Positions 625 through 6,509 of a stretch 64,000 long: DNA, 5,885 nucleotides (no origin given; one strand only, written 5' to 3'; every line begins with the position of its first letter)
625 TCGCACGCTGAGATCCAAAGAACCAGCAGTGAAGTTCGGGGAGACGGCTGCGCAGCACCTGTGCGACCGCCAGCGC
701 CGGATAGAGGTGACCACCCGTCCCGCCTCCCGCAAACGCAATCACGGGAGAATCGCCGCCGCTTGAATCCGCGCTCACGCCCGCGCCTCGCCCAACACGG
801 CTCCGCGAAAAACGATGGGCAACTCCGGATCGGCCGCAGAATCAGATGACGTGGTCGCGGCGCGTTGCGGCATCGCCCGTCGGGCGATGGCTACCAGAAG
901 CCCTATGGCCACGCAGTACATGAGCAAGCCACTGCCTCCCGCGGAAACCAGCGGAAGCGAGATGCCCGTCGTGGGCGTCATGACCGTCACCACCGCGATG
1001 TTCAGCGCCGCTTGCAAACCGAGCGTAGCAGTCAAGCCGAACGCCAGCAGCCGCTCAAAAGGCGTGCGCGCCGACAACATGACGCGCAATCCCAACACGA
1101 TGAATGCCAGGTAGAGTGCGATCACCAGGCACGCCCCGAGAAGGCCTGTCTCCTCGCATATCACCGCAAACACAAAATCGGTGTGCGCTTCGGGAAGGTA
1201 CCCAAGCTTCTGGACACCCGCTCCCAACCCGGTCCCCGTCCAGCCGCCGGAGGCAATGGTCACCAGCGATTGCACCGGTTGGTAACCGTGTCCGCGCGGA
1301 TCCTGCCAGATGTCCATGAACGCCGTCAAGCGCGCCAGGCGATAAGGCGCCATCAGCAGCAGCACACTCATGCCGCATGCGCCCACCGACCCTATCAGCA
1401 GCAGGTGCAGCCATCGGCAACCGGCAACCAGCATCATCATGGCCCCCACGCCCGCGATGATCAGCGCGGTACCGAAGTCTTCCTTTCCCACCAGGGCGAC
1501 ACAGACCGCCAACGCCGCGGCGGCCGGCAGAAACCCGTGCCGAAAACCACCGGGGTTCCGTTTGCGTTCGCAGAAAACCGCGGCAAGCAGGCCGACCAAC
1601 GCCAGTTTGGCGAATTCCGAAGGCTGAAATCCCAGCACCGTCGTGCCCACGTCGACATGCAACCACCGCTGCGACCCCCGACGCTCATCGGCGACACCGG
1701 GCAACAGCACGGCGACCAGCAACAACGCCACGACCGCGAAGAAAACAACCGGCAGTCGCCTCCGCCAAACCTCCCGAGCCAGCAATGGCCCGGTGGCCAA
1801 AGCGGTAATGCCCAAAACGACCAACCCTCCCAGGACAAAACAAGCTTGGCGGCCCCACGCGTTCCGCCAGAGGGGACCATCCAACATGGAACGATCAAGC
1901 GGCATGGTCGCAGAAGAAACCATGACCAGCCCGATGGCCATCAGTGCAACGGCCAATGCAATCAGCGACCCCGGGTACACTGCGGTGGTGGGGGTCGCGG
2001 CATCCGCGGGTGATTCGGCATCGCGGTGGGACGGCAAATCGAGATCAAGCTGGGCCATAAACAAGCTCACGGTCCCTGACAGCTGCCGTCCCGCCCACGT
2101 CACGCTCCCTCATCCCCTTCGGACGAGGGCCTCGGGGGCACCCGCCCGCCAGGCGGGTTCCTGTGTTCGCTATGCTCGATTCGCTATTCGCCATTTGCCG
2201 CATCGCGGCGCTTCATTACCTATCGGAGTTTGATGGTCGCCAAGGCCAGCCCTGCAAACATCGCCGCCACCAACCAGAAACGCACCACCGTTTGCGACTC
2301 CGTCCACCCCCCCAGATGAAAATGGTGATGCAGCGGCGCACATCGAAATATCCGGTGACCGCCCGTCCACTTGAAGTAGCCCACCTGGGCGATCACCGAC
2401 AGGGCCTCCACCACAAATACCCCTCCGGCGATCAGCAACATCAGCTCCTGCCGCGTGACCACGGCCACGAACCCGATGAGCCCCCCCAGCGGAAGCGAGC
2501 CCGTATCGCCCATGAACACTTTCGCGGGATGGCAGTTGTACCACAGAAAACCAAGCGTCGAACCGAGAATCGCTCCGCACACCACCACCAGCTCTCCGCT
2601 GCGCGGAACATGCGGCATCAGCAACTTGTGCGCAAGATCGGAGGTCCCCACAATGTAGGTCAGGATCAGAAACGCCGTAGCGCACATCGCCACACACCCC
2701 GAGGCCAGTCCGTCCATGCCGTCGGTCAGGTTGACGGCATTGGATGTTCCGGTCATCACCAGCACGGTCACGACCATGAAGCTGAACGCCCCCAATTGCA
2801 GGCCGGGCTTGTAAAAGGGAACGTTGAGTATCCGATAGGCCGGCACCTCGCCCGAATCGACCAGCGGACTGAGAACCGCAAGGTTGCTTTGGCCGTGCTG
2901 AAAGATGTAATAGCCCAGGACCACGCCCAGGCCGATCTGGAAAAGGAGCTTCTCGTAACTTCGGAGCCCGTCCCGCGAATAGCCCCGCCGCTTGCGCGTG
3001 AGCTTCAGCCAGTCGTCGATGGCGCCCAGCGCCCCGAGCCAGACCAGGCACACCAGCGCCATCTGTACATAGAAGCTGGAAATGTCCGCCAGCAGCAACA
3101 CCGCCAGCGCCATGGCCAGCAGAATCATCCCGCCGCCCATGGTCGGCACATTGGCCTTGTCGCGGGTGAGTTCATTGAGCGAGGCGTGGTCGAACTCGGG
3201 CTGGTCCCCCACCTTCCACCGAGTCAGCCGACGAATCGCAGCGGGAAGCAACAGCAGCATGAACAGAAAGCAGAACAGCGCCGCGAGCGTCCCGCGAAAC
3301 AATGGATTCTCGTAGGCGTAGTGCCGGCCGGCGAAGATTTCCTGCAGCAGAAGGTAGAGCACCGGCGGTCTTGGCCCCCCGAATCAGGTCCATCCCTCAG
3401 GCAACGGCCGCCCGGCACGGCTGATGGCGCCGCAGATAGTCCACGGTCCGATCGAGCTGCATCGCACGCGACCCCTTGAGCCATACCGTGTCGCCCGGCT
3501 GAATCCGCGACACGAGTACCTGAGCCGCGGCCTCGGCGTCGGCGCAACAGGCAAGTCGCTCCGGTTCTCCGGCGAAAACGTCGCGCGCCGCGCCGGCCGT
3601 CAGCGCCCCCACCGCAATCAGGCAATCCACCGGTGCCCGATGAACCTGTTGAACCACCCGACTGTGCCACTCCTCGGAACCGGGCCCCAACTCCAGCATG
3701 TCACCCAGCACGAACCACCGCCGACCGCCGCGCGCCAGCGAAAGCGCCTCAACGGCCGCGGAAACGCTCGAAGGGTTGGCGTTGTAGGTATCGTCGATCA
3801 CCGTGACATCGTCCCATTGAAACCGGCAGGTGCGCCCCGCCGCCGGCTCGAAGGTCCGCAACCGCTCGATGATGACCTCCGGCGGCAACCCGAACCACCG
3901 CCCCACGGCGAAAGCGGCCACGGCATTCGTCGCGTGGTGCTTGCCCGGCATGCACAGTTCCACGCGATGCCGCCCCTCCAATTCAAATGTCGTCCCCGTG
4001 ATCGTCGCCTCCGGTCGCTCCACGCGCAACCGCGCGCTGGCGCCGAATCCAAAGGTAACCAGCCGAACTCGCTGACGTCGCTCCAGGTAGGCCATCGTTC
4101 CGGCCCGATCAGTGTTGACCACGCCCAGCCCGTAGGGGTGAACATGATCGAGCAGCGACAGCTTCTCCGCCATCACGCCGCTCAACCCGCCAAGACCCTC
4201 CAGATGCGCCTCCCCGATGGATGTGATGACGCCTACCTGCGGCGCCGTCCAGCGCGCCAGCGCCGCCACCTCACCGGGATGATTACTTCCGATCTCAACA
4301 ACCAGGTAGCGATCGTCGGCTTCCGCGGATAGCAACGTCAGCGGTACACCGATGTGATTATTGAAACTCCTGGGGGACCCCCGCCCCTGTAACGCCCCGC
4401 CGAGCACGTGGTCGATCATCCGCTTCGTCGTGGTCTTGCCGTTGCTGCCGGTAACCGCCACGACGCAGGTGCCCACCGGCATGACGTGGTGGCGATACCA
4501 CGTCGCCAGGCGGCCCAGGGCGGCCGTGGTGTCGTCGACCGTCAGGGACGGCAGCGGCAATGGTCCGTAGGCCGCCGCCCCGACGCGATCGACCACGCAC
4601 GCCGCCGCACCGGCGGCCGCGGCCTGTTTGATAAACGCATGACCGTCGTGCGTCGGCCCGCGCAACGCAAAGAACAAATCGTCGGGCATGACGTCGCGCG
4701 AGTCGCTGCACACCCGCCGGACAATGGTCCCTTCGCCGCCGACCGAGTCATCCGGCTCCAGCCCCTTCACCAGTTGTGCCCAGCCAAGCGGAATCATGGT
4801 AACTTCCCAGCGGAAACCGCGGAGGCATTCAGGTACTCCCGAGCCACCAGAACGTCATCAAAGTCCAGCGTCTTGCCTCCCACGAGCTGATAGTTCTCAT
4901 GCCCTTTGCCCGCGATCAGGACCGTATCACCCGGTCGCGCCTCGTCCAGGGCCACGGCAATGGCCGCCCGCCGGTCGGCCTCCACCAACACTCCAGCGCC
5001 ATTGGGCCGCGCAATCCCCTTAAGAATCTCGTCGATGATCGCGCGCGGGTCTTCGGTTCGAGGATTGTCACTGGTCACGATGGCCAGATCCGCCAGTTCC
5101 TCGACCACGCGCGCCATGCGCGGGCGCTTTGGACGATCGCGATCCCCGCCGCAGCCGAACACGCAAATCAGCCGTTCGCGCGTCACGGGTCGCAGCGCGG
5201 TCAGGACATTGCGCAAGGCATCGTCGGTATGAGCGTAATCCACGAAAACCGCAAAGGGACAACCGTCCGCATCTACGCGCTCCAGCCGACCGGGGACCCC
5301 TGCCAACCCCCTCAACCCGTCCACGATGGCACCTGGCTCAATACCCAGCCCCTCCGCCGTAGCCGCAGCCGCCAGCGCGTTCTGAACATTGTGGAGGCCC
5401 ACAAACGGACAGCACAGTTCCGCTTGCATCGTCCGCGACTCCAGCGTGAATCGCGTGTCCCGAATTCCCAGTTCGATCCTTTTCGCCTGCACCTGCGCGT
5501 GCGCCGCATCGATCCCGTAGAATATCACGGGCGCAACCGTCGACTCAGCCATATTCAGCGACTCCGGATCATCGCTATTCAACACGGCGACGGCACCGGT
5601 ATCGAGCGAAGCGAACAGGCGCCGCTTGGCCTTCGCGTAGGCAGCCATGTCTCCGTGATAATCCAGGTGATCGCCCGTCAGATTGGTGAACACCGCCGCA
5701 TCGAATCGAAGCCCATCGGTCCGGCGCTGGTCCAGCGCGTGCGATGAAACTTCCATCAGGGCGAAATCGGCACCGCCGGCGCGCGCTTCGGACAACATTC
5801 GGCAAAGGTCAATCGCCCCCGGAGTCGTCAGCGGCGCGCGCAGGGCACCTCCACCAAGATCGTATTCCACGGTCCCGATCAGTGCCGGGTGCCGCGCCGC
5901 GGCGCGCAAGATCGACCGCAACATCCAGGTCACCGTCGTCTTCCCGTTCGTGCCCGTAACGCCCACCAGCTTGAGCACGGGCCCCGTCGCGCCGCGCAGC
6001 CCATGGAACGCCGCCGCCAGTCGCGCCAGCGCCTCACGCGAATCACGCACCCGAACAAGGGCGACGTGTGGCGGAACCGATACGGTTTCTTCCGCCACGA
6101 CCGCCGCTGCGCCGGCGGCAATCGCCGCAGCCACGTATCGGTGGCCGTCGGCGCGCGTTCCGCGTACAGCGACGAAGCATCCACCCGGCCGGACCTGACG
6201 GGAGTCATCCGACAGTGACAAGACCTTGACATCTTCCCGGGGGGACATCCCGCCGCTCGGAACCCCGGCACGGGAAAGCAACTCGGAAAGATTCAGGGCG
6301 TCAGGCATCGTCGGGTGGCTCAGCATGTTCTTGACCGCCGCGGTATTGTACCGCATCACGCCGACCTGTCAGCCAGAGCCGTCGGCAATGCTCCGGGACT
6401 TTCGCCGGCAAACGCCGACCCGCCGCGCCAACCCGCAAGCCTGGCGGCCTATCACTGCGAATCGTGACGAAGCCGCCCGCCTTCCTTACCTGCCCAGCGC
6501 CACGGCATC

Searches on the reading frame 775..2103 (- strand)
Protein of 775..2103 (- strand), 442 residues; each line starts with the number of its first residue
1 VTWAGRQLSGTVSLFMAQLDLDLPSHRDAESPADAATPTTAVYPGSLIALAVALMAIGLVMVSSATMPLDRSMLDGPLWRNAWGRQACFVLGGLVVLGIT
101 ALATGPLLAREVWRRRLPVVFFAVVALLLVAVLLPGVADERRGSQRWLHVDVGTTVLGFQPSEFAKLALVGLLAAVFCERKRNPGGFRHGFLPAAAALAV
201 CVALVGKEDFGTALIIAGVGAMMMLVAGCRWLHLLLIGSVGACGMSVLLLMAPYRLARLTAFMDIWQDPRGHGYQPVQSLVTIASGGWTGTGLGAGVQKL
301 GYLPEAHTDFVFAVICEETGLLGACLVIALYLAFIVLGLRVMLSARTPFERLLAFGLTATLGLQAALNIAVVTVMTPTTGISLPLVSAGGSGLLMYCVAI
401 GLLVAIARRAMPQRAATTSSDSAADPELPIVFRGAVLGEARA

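Call 55: search_protein_families(library=pfam, proteins=[window:775-2103:-], max_evalue=0.00001)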
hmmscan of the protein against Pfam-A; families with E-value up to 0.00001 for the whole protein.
window:775-2103:- (442 aa): 1 family
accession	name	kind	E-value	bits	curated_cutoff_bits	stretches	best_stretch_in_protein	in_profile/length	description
PF01098.24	FTSW_RODA_SPOVE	-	7.2e-87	292.1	26.4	1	47-409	4-353/356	Cell cycle protein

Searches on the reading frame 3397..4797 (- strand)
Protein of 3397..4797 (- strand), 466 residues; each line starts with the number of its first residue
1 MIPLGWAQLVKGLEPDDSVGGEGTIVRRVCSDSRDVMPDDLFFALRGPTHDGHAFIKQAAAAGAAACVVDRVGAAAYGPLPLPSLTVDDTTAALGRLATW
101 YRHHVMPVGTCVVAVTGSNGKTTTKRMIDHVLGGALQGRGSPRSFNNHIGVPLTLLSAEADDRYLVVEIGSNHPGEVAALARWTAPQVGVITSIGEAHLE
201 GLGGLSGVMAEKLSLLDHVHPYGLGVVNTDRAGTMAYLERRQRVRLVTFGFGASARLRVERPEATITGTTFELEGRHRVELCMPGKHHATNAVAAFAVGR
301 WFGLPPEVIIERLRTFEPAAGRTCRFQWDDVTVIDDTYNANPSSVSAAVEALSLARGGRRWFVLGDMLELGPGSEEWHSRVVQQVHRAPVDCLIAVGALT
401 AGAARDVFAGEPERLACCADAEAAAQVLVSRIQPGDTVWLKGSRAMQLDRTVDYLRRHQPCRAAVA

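Call 55: search_protein_families(library=pfam, proteins=[window:3397-4797:-], max_evalue=0.00001)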
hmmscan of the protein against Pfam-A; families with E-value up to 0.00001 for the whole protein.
window:3397-4797:- (466 aa): 3 families
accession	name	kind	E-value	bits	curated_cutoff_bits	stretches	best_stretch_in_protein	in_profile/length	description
PF08245.18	Mur_ligase_M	-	2e-36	126.3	24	1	115-298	1-199/200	Mur ligase middle domain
PF02875.26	Mur_ligase_C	-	3.1e-19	70.5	28.4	1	325-444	5-127/127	Mur ligase, glutamate ligase domain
PF01225.30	Mur_ligase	-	1.6e-07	32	21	1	29-98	5-91/95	Mur ligase family, catalytic domain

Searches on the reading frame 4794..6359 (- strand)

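Call 55: search_protein_families(library=pfam, proteins=[window:4794-6359:-], max_evalue=0.00001)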
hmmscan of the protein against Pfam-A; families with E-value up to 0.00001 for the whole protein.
window:4794-6359:- (521 aa): 3 families
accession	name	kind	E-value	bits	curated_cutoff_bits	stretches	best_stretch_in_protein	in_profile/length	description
PF08245.18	Mur_ligase_M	-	4.1e-54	184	24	1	134-335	1-200/200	Mur ligase middle domain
PF02875.26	Mur_ligase_C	-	4e-33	115.4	28.4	1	357-486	1-127/127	Mur ligase, glutamate ligase domain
PF01225.30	Mur_ligase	-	5.7e-10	39.9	21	1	52-119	8-95/95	Mur ligase family, catalytic domain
